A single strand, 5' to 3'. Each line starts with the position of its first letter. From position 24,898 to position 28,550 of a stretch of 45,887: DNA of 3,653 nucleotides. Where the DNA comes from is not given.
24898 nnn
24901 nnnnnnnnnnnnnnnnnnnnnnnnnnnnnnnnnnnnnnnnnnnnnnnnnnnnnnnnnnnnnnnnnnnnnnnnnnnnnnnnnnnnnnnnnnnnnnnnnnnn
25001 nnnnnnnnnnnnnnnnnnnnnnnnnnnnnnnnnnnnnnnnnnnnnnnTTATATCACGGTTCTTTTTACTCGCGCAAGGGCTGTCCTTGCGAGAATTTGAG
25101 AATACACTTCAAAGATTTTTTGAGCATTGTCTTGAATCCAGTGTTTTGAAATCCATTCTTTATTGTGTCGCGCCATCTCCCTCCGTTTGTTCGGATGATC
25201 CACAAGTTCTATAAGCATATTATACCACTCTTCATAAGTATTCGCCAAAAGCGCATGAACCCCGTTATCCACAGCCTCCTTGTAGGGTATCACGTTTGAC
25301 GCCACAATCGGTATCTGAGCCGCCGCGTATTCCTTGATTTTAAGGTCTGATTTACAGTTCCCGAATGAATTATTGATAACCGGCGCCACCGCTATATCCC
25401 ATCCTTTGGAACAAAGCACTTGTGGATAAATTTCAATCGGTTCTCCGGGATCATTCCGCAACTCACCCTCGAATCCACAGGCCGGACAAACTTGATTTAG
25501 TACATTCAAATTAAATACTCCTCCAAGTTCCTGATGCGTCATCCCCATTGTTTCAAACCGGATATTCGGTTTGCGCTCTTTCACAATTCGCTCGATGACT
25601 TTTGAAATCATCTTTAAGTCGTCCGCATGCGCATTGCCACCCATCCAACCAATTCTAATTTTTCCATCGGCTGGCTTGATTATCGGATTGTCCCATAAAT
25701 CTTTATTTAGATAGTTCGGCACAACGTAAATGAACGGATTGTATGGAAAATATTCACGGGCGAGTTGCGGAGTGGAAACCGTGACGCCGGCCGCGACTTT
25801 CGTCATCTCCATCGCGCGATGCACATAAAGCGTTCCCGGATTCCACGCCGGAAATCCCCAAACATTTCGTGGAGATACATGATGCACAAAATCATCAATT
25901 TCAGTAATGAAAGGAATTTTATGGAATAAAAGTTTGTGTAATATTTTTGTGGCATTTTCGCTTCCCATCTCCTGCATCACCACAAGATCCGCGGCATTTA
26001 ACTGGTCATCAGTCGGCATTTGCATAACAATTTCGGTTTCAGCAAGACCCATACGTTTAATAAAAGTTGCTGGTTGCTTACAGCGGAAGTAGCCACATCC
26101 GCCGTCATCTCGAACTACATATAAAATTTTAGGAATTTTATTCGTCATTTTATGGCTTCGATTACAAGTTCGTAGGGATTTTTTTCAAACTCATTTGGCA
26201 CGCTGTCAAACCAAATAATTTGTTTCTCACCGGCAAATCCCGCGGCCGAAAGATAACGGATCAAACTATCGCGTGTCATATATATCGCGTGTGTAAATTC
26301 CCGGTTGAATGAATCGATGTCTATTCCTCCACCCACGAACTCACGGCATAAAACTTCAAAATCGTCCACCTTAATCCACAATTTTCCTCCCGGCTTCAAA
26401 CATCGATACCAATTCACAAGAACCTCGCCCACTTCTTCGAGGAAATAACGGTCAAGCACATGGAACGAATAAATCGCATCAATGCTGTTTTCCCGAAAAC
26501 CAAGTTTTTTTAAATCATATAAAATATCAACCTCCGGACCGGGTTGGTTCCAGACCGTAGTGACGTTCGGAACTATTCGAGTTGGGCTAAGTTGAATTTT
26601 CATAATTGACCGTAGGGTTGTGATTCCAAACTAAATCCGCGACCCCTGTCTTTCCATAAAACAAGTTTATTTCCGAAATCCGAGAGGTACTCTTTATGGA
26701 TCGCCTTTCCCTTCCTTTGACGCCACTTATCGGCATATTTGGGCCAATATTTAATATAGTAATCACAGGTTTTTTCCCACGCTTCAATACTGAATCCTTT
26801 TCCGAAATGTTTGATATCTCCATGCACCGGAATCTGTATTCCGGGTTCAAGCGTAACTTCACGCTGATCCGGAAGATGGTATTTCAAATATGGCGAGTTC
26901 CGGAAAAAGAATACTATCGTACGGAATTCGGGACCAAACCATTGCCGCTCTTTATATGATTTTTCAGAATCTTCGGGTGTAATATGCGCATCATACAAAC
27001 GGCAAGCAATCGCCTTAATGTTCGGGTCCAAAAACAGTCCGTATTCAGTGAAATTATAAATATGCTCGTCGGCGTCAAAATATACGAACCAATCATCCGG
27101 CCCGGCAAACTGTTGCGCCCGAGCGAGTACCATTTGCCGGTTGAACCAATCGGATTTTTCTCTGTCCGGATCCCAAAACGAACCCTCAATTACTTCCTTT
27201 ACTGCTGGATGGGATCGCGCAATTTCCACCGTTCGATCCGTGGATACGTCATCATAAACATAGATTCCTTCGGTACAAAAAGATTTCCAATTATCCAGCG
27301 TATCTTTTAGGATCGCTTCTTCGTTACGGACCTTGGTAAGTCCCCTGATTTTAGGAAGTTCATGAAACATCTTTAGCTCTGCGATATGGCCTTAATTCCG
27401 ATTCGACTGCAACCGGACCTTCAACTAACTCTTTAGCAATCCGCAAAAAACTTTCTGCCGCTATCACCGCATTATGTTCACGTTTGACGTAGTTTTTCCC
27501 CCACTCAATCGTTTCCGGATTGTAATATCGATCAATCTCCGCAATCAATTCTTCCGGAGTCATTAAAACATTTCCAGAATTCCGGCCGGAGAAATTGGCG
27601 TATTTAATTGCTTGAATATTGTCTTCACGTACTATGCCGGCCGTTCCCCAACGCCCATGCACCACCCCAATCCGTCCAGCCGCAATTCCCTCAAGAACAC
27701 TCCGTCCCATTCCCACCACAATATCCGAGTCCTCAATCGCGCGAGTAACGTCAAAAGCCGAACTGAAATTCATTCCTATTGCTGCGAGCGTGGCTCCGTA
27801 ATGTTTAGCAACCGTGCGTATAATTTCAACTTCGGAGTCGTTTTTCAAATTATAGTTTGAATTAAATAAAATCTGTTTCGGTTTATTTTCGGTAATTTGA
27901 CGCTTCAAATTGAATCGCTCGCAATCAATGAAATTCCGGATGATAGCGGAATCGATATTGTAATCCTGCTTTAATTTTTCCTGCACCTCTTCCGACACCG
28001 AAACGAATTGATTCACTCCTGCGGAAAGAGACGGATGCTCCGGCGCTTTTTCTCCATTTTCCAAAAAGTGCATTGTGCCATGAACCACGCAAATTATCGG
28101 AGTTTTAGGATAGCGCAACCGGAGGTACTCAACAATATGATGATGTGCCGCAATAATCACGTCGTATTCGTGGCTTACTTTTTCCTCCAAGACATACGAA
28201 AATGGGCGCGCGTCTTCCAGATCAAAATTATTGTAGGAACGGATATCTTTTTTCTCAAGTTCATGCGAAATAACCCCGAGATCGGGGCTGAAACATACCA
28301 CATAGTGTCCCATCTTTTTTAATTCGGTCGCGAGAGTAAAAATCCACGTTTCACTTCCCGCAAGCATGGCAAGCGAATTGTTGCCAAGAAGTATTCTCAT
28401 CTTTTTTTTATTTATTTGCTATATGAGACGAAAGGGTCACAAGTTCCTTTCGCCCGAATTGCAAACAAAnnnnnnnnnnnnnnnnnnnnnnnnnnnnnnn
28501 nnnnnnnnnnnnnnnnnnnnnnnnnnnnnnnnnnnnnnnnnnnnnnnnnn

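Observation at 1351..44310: Canonical DnaA-box 9-mer is strongly over-represented and sits at a fixed position upstream of phage promoters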

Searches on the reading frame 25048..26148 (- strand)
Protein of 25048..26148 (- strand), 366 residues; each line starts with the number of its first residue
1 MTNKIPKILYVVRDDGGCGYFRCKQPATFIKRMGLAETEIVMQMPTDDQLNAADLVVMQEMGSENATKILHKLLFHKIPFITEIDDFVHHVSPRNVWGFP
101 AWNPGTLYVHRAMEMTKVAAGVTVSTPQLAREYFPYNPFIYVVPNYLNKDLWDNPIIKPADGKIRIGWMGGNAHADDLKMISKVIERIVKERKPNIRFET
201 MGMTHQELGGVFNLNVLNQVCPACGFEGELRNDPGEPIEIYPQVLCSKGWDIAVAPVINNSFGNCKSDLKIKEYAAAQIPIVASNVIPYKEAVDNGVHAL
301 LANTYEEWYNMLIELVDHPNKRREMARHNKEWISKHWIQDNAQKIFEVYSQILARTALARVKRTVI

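Call 9: search_protein_families(library=phrogs, proteins=[window:25048-26148:-])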
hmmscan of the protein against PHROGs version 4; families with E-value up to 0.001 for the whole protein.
window:25048-26148:- (366 aa): 1 family
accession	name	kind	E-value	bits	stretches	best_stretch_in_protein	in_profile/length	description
phrog_7162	-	moron, auxiliary metabolic gene and host takeover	1.7e-41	143.5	1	7-345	3-300/309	glycosyltransferase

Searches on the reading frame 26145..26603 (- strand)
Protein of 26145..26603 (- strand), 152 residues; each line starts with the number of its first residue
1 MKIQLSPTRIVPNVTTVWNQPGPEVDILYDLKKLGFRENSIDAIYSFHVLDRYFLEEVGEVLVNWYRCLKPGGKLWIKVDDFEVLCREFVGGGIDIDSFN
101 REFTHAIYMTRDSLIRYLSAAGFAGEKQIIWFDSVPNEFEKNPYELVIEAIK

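Call 114: search_protein_families(library=pfam, proteins=[window:26145-26603:-], max_evalue=0.01)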
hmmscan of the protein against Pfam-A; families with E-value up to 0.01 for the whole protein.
window:26145-26603:- (152 aa): 4 families
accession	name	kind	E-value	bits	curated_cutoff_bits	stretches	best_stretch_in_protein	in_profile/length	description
PF08241.18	Methyltransf_11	-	6.4e-09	36.8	21.2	1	20-77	36-95/95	Methyltransferase domain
PF13489.12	Methyltransf_23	-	0.00014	22.1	27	1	33-125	74-161/164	Methyltransferase domain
PF13649.12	Methyltransf_25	-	0.00021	22.3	27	1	29-73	53-97/97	Methyltransferase domain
PF08242.18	Methyltransf_12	-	0.00071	20.7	30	1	36-75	64-98/98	Methyltransferase domain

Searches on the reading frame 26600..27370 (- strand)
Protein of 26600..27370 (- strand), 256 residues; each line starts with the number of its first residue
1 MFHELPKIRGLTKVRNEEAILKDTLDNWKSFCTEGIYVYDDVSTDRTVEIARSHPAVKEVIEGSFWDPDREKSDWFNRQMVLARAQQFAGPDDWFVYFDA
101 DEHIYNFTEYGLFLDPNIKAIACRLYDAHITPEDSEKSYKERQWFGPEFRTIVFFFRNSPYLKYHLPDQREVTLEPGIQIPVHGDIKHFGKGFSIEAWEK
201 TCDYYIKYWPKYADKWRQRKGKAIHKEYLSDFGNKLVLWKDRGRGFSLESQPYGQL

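Call 114: search_protein_families(library=pfam, proteins=[window:26600-27370:-], max_evalue=0.01)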
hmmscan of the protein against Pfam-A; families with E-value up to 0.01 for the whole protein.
window:26600-27370:- (256 aa): 2 families
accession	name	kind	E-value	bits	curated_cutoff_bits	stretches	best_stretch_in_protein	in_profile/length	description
PF13704.12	Glyco_tranf_2_4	-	1.1e-09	39.1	27.5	1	15-105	1-85/98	Glycosyl transferase family 2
PF00535.33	Glycos_transf_2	-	0.0086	16.5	23.3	0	14-56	6-50/168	Glycosyl transferase family 2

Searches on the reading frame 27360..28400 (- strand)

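Call 114: search_protein_families(library=pfam, proteins=[window:27360-28400:-], max_evalue=0.01)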
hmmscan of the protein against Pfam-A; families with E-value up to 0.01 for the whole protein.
window:27360-28400:- (346 aa): 1 family
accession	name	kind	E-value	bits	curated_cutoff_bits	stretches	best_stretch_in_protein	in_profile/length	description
PF13439.12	Glyco_transf_4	-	5.5e-15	56.2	28.5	1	15-162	3-170/170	Glycosyltransferase Family 4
